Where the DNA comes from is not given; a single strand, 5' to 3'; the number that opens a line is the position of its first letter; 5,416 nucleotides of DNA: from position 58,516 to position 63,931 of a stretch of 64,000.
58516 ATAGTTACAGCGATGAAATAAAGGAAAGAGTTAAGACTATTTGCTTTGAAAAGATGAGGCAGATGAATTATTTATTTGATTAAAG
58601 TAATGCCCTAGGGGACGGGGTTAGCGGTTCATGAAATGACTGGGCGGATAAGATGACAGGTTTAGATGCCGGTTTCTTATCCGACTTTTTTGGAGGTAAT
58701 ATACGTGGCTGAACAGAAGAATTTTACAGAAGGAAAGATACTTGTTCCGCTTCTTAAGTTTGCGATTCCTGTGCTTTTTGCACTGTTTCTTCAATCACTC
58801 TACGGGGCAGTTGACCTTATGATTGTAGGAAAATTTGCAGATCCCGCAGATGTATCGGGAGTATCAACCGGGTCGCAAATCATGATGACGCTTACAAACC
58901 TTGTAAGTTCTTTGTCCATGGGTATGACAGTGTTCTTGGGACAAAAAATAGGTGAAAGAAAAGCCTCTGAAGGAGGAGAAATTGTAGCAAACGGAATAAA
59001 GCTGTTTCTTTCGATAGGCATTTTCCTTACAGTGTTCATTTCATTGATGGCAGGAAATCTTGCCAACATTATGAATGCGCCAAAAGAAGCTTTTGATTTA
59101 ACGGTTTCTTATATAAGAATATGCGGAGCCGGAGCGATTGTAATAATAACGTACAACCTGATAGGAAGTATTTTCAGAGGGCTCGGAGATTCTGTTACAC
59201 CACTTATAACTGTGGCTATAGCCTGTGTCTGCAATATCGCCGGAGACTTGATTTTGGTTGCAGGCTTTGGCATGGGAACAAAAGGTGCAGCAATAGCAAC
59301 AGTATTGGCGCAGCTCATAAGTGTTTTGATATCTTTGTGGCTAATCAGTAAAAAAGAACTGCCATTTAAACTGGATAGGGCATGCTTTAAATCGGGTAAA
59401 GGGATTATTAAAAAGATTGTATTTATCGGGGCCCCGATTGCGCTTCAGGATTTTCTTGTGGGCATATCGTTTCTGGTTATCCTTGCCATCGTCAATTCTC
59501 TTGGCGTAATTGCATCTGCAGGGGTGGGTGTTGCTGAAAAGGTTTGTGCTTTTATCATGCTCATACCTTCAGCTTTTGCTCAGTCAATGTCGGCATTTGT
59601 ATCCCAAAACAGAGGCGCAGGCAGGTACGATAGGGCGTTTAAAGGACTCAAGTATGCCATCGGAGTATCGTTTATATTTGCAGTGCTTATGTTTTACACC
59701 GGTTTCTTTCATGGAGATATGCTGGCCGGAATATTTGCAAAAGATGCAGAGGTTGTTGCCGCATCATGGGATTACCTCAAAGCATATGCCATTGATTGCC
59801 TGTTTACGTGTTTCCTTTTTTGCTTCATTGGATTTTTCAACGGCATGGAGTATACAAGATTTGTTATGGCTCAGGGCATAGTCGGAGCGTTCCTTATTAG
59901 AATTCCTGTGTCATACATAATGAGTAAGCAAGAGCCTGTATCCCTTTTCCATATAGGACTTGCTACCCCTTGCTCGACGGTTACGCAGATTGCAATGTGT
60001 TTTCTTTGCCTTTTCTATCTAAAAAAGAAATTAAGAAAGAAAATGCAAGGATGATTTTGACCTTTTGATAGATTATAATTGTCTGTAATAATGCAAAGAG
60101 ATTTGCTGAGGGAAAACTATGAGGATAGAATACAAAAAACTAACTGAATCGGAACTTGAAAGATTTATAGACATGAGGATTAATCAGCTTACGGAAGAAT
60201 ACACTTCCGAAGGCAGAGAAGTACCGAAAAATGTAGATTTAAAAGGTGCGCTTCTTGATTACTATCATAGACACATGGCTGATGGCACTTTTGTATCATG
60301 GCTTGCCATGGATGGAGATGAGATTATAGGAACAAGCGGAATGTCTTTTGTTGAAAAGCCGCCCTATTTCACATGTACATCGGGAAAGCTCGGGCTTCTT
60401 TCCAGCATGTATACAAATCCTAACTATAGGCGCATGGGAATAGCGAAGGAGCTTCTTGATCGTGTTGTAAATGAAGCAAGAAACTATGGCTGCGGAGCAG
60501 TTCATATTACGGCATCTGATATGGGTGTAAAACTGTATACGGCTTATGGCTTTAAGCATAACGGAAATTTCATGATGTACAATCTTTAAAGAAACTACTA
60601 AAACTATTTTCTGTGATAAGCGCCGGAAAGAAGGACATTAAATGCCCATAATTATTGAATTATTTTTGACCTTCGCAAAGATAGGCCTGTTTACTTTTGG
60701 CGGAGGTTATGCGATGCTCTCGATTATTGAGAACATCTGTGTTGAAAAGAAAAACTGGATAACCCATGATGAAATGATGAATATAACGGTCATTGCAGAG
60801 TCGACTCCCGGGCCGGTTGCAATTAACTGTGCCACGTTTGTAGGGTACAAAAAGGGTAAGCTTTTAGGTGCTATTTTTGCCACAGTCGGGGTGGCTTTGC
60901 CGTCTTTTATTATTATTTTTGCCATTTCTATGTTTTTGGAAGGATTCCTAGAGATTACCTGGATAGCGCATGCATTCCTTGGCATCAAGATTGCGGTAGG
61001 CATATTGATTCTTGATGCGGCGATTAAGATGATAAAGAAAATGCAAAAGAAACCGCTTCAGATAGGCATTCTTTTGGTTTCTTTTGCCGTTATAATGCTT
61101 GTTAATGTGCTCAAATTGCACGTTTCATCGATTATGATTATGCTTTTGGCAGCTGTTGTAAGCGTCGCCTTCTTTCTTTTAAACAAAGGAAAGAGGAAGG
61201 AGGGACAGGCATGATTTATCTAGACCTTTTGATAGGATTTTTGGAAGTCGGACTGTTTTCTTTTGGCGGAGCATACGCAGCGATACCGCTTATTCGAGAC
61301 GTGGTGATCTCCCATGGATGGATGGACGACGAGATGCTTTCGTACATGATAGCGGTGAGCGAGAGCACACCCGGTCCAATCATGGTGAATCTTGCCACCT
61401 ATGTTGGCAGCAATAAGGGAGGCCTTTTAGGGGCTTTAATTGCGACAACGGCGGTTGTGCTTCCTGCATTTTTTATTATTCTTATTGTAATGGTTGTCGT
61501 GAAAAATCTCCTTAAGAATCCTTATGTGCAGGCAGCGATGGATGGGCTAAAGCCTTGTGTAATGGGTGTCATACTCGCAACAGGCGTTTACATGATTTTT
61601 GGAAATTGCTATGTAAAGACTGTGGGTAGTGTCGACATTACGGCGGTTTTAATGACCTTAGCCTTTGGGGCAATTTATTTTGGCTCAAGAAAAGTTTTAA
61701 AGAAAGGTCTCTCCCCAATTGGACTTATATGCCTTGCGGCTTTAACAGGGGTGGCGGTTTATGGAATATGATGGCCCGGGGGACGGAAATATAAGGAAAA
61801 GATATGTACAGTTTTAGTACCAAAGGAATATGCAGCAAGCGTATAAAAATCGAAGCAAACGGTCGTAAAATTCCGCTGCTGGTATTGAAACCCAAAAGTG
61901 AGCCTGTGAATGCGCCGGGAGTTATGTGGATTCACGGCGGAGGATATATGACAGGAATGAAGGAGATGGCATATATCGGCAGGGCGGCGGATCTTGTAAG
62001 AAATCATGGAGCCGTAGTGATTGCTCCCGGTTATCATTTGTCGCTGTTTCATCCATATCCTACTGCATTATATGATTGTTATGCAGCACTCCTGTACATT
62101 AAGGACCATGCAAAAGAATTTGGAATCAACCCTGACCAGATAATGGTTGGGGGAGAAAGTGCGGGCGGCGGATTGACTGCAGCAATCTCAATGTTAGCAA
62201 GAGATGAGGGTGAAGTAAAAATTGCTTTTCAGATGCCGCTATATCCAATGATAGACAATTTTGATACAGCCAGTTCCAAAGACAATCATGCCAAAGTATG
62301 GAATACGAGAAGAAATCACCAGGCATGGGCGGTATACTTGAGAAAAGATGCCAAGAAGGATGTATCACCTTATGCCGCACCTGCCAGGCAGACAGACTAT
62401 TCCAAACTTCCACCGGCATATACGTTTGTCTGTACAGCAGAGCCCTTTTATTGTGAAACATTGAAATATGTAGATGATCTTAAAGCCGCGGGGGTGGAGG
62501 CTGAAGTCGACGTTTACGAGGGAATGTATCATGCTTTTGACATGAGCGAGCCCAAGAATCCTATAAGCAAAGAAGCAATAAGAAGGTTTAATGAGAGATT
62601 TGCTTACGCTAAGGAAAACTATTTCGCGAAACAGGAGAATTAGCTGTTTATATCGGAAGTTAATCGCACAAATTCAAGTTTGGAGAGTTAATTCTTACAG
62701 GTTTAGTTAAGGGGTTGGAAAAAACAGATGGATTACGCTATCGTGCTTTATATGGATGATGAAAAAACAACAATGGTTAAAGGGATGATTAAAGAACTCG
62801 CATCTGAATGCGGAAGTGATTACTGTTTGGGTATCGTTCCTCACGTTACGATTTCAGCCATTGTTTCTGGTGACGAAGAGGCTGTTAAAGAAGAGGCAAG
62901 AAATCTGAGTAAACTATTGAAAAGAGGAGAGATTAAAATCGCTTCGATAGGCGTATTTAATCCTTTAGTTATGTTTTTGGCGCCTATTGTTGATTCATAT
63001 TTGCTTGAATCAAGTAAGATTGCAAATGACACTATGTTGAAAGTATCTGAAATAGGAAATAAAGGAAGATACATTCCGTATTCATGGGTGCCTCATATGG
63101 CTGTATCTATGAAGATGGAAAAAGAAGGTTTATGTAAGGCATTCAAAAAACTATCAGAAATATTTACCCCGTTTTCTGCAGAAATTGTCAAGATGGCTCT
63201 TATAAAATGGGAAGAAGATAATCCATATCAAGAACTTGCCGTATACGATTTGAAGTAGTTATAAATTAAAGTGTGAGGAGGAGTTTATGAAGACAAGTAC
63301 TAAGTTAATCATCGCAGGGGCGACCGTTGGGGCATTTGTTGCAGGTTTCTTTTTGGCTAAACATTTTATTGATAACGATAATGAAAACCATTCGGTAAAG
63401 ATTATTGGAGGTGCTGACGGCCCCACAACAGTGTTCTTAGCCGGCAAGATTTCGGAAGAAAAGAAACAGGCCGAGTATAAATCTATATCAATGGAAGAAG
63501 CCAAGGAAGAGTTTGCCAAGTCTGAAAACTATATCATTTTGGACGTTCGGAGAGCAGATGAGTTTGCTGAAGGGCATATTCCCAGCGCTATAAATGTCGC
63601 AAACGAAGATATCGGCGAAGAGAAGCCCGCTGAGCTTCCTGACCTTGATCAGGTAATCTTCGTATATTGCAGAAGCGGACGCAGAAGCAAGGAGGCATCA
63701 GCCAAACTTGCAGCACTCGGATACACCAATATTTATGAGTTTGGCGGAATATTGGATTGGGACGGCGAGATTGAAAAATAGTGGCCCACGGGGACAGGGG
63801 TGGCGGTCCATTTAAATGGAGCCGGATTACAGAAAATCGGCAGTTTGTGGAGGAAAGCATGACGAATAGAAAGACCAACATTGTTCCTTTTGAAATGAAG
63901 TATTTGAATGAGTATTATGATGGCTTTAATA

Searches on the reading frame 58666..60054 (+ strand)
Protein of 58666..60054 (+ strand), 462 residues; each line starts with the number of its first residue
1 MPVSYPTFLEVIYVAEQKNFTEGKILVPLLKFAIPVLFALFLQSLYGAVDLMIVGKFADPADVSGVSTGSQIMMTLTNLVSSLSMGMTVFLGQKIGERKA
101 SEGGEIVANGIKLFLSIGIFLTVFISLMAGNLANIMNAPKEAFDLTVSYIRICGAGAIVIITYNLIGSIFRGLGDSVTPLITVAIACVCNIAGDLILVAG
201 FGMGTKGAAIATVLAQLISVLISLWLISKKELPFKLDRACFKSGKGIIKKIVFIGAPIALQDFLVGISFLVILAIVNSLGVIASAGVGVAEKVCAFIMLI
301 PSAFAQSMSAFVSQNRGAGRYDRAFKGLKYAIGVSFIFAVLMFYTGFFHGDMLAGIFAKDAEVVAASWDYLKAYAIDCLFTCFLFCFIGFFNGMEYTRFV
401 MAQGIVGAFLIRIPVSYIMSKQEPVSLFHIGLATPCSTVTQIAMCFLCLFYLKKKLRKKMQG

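Call 19: search_protein_families(library=pfam, proteins=[window:58666-60054:+])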
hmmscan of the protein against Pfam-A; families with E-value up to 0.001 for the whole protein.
window:58666-60054:+ (462 aa): 1 family
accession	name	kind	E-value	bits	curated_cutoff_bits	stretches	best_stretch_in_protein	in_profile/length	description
PF01554.23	MatE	-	2.2e-47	161.1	24.9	2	35-194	1-159/161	MatE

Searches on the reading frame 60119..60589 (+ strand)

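Call 19: search_protein_families(library=pfam, proteins=[window:60119-60589:+])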
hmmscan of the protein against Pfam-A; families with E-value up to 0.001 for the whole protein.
window:60119-60589:+ (156 aa): 6 families
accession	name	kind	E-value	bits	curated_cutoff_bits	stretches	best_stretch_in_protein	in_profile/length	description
PF00583.31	Acetyltransf_1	-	2.4e-13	50.8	20.7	1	45-145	24-116/116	Acetyltransferase (GNAT) family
PF13673.13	Acetyltransf_10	-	2.4e-11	44.2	23.6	1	47-148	20-110/128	Acetyltransferase (GNAT) domain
PF13508.13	Acetyltransf_7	-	1.2e-10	42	27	1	61-146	6-83/84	Acetyltransferase (GNAT) domain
PF13527.13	Acetyltransf_9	-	3.3e-06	27.6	25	1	4-147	1-126/127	Acetyltransferase (GNAT) domain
PF17013.11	Acetyltransf_15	-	0.00048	20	35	1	96-148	77-139/210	Putative acetyl-transferase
PF13880.12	Acetyltransf_13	-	0.00049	20.3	22.8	0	95-119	8-32/69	ESCO1/2 acetyl-transferase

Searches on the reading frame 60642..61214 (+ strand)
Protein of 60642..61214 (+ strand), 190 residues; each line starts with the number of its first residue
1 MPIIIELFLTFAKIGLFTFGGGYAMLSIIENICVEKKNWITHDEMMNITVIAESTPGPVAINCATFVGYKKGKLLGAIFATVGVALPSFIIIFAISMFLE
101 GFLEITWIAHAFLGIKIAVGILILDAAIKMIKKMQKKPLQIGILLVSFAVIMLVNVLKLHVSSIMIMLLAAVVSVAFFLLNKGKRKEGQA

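Call 19: search_protein_families(library=pfam, proteins=[window:60642-61214:+])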
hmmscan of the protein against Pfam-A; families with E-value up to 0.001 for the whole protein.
window:60642-61214:+ (190 aa): 1 family
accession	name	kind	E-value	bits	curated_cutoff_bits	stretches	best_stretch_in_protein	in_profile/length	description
PF02417.20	Chromate_transp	-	9e-48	162.9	28.6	1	5-173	1-164/166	Chromate transporter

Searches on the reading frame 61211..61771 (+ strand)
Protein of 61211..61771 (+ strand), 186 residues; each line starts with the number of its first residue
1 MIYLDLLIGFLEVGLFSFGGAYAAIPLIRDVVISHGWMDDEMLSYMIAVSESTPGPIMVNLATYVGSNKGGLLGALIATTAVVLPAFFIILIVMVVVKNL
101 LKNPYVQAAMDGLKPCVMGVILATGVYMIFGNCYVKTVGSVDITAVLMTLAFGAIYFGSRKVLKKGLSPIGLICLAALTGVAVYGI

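Call 59: search_protein_families(library=pfam, proteins=[window:61211-61771:+], max_evalue=0.00001)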
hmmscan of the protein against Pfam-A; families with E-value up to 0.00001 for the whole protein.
window:61211-61771:+ (186 aa): 1 family
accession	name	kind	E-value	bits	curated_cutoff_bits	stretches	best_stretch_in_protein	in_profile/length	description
PF02417.20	Chromate_transp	-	6.3e-40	137.4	28.6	1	5-181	2-166/166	Chromate transporter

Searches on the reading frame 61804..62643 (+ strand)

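Call 19: search_protein_families(library=pfam, proteins=[window:61804-62643:+])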
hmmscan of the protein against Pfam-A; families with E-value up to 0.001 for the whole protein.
window:61804-62643:+ (279 aa): 4 families
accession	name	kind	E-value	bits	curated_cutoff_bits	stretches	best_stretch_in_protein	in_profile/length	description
PF07859.19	Abhydrolase_3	-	5.1e-50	170.6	25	1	40-245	1-208/210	alpha/beta hydrolase fold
PF20434.5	BD-FAE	-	1.8e-19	70.5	26.8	1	28-135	4-113/215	BD-FAE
PF00135.34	COesterase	-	1.2e-13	51.3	27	1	27-136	90-208/515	Carboxylesterase family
PF00326.27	Peptidase_S9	-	8.1e-05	22.6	22.6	1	102-258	55-201/213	Prolyl oligopeptidase family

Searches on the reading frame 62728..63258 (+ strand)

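Call 19: search_protein_families(library=pfam, proteins=[window:62728-63258:+])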
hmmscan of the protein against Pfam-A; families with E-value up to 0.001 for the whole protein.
window:62728-63258:+ (176 aa): 1 family
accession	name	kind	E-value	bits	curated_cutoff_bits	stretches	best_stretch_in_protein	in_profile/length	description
PF13563.12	2_5_RNA_ligase2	-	7e-07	29.8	27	1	21-165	9-152/152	2'-5' RNA ligase superfamily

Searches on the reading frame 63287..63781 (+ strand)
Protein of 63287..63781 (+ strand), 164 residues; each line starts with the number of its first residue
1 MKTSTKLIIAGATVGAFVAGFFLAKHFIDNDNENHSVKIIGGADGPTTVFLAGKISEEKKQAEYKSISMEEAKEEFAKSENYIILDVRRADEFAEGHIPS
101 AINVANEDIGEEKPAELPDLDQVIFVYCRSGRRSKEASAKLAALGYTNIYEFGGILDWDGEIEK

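Call 9: find_encoding_contigs(protein=window:63287-63781:+, flank=10000, max_places=10)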
Protein window:63287-63781:+ (164 aa): 1 contig read that carries it; 1 place shown.
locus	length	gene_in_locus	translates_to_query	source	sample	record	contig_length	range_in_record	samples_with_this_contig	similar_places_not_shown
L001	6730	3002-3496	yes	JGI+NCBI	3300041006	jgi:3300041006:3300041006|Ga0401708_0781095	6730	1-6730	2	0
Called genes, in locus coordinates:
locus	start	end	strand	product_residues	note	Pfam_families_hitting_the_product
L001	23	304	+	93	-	PF00583:Acetyltransf_1, PF13508:Acetyltransf_7, PF13673:Acetyltransf_10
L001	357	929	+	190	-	PF02417:Chromate_transp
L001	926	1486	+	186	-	PF02417:Chromate_transp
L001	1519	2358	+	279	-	PF00135:COesterase, PF20434:BD-FAE, PF07859:Abhydrolase_3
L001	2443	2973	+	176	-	PF13563:2_5_RNA_ligase2 (weak)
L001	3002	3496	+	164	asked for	PF03977:OAD_beta (weak), PF00581:Rhodanese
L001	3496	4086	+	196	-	PF13302:Acetyltransf_3, PF00583:Acetyltransf_1 (weak)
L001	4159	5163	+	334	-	PF02517:Rce1-like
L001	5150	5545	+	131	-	PF08279:HTH_11 (weak), PF12844:HTH_19, PF13560:HTH_31, PF01381:HTH_3, PF07022:Phage_CI_repr, PF13443:HTH_26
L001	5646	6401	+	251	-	PF02517:Rce1-like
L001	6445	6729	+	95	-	?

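Call 59: search_protein_families(library=pfam, proteins=[window:63287-63781:+, L001:3550-4086:+, L001:4159-5163:+, L001:5150-5545:+, L001:5646-6401:+], max_evalue=0.00001)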
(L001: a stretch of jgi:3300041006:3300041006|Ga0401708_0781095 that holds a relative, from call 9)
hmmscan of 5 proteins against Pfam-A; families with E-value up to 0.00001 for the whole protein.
window:63287-63781:+ (164 aa): 2 families
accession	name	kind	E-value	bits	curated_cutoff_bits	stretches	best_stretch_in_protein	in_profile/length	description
PF00581.25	Rhodanese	-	9.5e-19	68.2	22.2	1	69-159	2-100/102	Rhodanese-like domain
PF03977.18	OAD_beta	-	8.5e-07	28.7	31.6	1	6-58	85-136/349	Na+-transporting oxaloacetate decarboxylase beta subunit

L001:3550-4086:+ (178 aa): 2 families
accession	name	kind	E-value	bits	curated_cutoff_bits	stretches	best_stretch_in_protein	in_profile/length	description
PF13302.13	Acetyltransf_3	-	6.1e-17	63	25.4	1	18-145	6-134/138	Acetyltransferase (GNAT) domain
PF00583.31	Acetyltransf_1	-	1.5e-07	32.1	20.7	1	39-145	6-113/116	Acetyltransferase (GNAT) family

L001:4159-5163:+ (334 aa): 1 family
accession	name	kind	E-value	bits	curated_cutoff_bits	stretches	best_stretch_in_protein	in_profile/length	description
PF02517.21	Rce1-like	-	1.6e-15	57.6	22.4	1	168-266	5-93/93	Type II CAAX prenyl endopeptidase Rce1-like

L001:5150-5545:+ (131 aa): 6 families
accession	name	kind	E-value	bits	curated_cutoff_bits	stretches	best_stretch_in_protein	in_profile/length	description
PF01381.28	HTH_3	-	5.2e-21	74.9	23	1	7-61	1-55/55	Helix-turn-helix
PF12844.13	HTH_19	-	5.7e-12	45.8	30.2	1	5-62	2-59/64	Helix-turn-helix domain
PF13560.12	HTH_31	-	5.1e-10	39.9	27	1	9-61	8-61/64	Helix-turn-helix domain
PF07022.19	Phage_CI_repr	-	6.8e-09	36.4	22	1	17-64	13-60/65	Bacteriophage CI repressor helix-turn-helix domain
PF13443.12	HTH_26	-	7.5e-08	33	22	1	6-62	1-58/63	Cro/C1-type HTH DNA-binding domain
PF08279.18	HTH_11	-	2.5e-06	27.7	25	1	6-34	5-34/55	HTH domain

L001:5646-6401:+ (251 aa): 1 family
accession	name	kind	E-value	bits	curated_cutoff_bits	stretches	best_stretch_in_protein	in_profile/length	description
PF02517.21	Rce1-like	-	6.8e-15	55.6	22.4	1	112-213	4-93/93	Type II CAAX prenyl endopeptidase Rce1-like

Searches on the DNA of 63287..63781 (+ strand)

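Call 54: search_with_rna_model(model_id=R1, sources=[L201, L202, L203, L001], max_evalue=1)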
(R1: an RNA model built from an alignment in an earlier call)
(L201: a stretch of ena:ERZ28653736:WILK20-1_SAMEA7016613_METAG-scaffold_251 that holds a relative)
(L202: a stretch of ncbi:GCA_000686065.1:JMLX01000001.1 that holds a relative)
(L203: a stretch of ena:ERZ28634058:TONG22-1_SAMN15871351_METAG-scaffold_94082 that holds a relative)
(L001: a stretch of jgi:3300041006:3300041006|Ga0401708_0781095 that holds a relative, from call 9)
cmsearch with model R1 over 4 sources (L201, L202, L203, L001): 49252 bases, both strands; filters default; matches with E-value up to 1: 6.
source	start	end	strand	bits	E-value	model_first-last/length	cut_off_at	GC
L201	9874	9908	+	48.9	1e-11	1-35/35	no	0.51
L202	9874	9908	+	48.9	1e-11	1-35/35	no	0.51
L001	3495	3529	+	30.3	2.7e-06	1-35/35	no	0.66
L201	10766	10801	-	28.6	8.7e-06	1-35/35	no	0.5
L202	10766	10801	-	28.6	8.7e-06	1-35/35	no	0.5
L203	849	884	-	28.6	8.7e-06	1-35/35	no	0.5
